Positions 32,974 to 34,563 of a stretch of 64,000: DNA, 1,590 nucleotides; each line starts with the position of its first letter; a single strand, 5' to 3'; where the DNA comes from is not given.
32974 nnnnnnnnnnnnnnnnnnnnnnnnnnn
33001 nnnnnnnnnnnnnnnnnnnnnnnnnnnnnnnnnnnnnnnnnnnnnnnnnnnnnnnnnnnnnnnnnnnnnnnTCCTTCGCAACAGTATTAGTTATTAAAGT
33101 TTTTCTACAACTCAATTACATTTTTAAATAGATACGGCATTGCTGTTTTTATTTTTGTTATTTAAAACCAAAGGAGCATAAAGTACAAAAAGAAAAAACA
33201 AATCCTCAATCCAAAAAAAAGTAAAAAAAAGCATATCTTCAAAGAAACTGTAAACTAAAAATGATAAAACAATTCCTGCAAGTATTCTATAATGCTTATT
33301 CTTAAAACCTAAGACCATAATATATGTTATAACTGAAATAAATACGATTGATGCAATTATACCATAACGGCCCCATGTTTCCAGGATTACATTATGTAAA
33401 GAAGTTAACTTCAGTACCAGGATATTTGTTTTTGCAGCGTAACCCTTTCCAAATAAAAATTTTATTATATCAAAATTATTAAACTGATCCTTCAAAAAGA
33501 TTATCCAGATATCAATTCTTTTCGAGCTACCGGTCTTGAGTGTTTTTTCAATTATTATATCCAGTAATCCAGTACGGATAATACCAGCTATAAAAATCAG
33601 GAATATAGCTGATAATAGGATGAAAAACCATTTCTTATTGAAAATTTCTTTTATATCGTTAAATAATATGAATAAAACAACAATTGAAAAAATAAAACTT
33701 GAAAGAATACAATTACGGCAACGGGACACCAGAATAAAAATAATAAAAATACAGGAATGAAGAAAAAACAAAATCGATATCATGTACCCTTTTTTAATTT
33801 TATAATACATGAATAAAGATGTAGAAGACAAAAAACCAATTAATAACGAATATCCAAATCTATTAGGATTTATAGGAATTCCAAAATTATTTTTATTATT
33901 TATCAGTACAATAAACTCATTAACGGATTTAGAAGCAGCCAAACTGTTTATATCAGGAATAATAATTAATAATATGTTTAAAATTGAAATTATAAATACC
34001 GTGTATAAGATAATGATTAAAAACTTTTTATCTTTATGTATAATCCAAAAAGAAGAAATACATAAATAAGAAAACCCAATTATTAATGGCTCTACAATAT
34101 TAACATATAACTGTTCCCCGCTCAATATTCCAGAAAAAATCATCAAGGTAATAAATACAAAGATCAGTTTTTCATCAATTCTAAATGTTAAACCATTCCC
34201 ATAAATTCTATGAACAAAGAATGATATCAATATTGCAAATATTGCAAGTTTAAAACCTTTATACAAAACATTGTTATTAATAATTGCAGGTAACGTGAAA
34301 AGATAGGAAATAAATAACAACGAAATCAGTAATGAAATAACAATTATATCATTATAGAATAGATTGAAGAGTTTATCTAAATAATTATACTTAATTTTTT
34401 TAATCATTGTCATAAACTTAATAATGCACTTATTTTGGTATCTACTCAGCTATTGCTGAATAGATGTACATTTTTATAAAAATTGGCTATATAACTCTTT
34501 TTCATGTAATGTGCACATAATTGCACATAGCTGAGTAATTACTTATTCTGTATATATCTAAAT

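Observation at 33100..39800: AT-rich, likely horizontally acquired core of the polysaccharide locus (wzy, GT2, MBOAT + partner, wzx)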

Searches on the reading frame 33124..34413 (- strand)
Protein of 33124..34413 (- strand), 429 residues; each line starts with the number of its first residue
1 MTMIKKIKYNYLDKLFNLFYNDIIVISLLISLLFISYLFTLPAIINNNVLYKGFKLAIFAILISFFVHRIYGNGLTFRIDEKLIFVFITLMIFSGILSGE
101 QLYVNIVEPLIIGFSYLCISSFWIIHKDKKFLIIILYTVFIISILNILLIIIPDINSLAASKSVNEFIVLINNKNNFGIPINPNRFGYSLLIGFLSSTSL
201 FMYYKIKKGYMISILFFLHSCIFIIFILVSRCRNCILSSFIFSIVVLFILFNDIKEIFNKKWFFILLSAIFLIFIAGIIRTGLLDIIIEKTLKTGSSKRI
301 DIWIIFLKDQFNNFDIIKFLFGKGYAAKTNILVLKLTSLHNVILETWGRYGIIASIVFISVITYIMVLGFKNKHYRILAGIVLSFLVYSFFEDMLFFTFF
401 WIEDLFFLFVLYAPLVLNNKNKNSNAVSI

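Call 5: search_protein_families(library=pfam, proteins=[window:33124-34413:-], max_evalue=0.01)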
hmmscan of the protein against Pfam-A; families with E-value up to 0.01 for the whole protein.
window:33124-34413:- (429 aa): 1 family
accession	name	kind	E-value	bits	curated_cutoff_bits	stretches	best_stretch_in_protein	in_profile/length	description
PF04932.20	Wzy_C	-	0.001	19.3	31.7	1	222-359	5-149/149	O-Antigen ligase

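Call 6: search_protein_families(library=ncbifam, proteins=[window:33124-34413:-], max_evalue=0.01)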
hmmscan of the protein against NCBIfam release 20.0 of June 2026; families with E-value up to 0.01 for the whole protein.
window:33124-34413:- (429 aa): 0 families

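Call 9: find_encoding_contigs(protein=window:33124-34413:-, flank=10000, max_places=10)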
Protein window:33124-34413:- (429 aa): no gene with exactly this product is on record in the collection.

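Call 16: find_homologous_proteins(query=window:33124-34413:-, max_evalue=0.001)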
Query window:33124-34413:- (429 aa): 2 proteins with E <= 0.001 among 8000 candidates.
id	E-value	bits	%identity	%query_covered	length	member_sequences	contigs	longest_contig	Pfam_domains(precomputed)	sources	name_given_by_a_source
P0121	9.9e-259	876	100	100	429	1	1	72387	-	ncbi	-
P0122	6.4e-207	706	82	100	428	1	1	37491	-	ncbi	-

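Call 17: find_encoding_contigs(protein=P0122, flank=10000, max_places=6)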
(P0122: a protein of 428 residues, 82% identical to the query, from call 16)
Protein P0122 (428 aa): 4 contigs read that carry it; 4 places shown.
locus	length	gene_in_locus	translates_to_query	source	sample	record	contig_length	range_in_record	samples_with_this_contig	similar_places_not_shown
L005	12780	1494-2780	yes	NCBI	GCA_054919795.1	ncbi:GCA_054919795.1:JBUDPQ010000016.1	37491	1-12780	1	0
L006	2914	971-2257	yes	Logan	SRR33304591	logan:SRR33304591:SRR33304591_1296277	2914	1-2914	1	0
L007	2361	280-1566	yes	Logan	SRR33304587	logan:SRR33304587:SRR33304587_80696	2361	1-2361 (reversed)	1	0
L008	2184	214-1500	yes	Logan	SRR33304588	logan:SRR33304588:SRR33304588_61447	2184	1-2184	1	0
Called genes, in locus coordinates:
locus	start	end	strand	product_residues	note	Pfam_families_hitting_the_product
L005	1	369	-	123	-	?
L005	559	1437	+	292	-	PF00535:Glycos_transf_2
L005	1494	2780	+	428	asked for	-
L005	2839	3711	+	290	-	PF00483:NTP_transferase, PF12804:NTP_transf_3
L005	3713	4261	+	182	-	PF00908:dTDP_sugar_isom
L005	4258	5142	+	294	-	PF01370:Epimerase, PF04321:RmlD_sub_bind, PF16363:GDP_Man_Dehyd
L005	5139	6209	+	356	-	PF01073:3Beta_HSD, PF01370:Epimerase, PF02719:Polysacc_synt_2, PF04321:RmlD_sub_bind, PF16363:GDP_Man_Dehyd, PF07993:NAD_binding_4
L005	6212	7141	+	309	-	PF00535:Glycos_transf_2, PF10111:Glyco_tranf_2_2 (weak), PF13641:Glyco_tranf_2_3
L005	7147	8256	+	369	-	PF00535:Glycos_transf_2 (faint), PF13641:Glyco_tranf_2_3 (weak)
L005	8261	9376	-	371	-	PF00534:Glycos_transf_1, PF13692:Glyco_trans_1_4, PF13524:Glyco_trans_1_2 (weak)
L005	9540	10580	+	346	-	PF04321:RmlD_sub_bind (faint), PF01370:Epimerase, PF16363:GDP_Man_Dehyd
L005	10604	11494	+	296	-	PF01073:3Beta_HSD, PF01370:Epimerase, PF04321:RmlD_sub_bind, PF13460:NAD_binding_10 (weak), PF16363:GDP_Man_Dehyd, PF02719:Polysacc_synt_2, PF07993:NAD_binding_4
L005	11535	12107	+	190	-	PF00005:ABC_tran, PF13304:AAA_21 (weak)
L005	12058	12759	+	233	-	PF03379:CcmB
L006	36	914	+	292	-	PF00535:Glycos_transf_2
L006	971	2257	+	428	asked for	-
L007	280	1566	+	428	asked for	-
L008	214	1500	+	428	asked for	-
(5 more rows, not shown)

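Call 18: find_encoding_contigs(protein=P0121, flank=10000, max_places=4)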
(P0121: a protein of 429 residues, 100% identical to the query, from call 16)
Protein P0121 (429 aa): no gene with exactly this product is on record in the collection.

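Call 30: search_protein_representatives(protein=window:33124-34413:-)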
Query: 429 residues. Proteins with E-value up to 0.001 (for the whole library): 41; up to 1e-10: 22; up to 1e-30: 2. The best 41 are listed.
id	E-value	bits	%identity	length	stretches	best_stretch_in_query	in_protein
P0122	2.0e-207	705.7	82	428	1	3-429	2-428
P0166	3.7e-67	243.7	37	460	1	14-419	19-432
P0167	2.1e-26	109.4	32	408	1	42-412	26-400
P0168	4.4e-25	105.1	31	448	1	3-423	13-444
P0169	4.6e-23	98.4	27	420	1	15-421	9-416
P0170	2.2e-22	96.2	29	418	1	31-416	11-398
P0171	3.2e-21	92.3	30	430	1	12-415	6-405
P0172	9.6e-21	90.8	25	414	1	21-412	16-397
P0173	1.2e-20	90.5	28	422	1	11-416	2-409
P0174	2.3e-20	89.5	30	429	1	14-426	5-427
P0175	5.2e-20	88.3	29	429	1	28-414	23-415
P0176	1.0e-16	77.5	29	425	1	31-411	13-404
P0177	1.5e-16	77.0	30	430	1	18-415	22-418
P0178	1.9e-16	76.6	25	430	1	26-411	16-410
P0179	2.3e-16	76.3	30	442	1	23-417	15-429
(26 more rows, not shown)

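Call 34: search_protein_families(library=pfam, alignment_id=A2, max_evalue=0.01)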
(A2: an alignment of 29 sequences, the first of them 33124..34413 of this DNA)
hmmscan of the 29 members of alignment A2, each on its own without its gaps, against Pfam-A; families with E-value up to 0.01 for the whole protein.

A. member 1, window:33124-34413:- (429 aa): 1 family
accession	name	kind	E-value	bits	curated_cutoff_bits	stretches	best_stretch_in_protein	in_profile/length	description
PF04932.20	Wzy_C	-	0.001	19.3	31.7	1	222-359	5-149/149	O-Antigen ligase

B. families by the number of members that match (of 29 scanned): 2 families
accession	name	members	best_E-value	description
PF04932.20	Wzy_C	29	1.5e-13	O-Antigen ligase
PF20176.3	DUF6541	1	2.8e-05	Family of unknown function (DUF6541)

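Call 35: search_solved_structures(query=A2, max_evalue=1, show_alignments=2)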
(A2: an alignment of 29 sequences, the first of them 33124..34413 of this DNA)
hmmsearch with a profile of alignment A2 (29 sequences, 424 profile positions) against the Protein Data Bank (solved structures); distinct sequences matched with E-value up to 1: 0.

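Call 41: find_encoding_contigs(protein=P0166, flank=10000, max_places=3)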
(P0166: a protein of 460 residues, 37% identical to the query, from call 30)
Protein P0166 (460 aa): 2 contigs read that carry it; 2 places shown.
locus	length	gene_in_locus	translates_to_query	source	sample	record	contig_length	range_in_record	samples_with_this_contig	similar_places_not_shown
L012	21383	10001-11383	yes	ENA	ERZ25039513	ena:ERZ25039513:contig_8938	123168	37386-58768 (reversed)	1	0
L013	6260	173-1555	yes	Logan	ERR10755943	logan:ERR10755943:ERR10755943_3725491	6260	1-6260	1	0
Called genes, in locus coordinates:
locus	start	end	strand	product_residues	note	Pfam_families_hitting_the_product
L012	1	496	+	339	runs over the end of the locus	-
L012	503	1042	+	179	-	PF19620:DUF6125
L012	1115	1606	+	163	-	PF00583:Acetyltransf_1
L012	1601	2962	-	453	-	PF00072:Response_reg, PF00989:PAS, PF08448:PAS_4, PF13188:PAS_8, PF13596:PAS_10, PF13426:PAS_9, PF13487:HD_5, PF01966:HD, +1 more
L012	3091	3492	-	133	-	PF01128:IspD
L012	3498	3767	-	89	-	PF01128:IspD, PF12804:NTP_transf_3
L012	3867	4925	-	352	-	PF01073:3Beta_HSD, PF01370:Epimerase, PF02719:Polysacc_synt_2, PF04321:RmlD_sub_bind, PF16363:GDP_Man_Dehyd, PF07993:NAD_binding_4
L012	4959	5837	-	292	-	PF01370:Epimerase, PF04321:RmlD_sub_bind, PF02719:Polysacc_synt_2 (faint), PF16363:GDP_Man_Dehyd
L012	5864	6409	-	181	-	PF00908:dTDP_sugar_isom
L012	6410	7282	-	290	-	PF00483:NTP_transferase, PF12804:NTP_transf_3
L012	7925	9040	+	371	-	PF13439:Glyco_transf_4, PF20706:GT4-conflict, PF00534:Glycos_transf_1, PF13692:Glyco_trans_1_4, PF13524:Glyco_trans_1_2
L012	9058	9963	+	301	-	PF00535:Glycos_transf_2, PF13641:Glyco_tranf_2_3, PF13632:Glyco_trans_2_3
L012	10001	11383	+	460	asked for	PF04932:Wzy_C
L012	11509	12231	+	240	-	PF01209:Ubie_methyltran, PF02353:CMAS (weak), PF03141:Methyltransf_29 (weak), PF08241:Methyltransf_11, PF08242:Methyltransf_12, PF13489:Methyltransf_23, PF13649:Methyltransf_25, PF13847:Methyltransf_31, +2 more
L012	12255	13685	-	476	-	PF01943:Polysacc_synt, PF13440:Polysacc_synt_3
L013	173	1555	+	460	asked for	PF04932:Wzy_C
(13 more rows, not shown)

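Call 44: predict_structure(alignment_id=A2)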
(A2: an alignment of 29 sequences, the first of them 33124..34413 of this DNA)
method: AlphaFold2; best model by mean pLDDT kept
length: 429 residues; sequences in the alignment: 29
mean_pLDDT: 85.6   pTM: 0.87
mean pLDDT of the five models: 85.6, 85.2, 85.2, 84.4, 83.2
residues with pLDDT >= 90: 228; 70-90: 148; 50-70: 42; < 50: 11
segments of 3 or more residues with pLDDT < 50: 421-429
pLDDT, mean of each block of 10 residues (from residue 1): 60 82 95 93 90 94 95 89 95 89 90 94 93 97 91 73 70 62 87 97 81 93 92 92 92 78 89 89 84 73 90 92 82 66 92 95 92 90 93 74 94 82 35
secondary structure, 60 per line:
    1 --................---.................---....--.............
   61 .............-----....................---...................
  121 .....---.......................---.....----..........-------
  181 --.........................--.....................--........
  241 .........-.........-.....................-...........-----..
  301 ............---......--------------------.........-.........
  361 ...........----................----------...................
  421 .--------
elements in order: H3-18 H22-38 H42-45 H48-73 H79-98 H102-125 H129-151 H155-159 H164-173 H183-207 H210-230 H233-249 H251-259 H261-281 H283-293 H299-312 H316-321 H342-350 H352-371 H376-391 H402-421

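Call 75: search_solved_structures(query=A2, max_evalue=10, show_alignments=5)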
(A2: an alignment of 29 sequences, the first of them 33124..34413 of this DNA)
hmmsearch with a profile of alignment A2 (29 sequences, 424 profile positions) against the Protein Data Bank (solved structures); distinct sequences matched with E-value up to 10: 0.

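Call 77: search_solved_structures(query=P0166, max_evalue=10, show_alignments=3)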
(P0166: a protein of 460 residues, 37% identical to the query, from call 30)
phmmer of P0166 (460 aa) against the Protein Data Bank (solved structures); distinct sequences matched with E-value up to 10: 0.
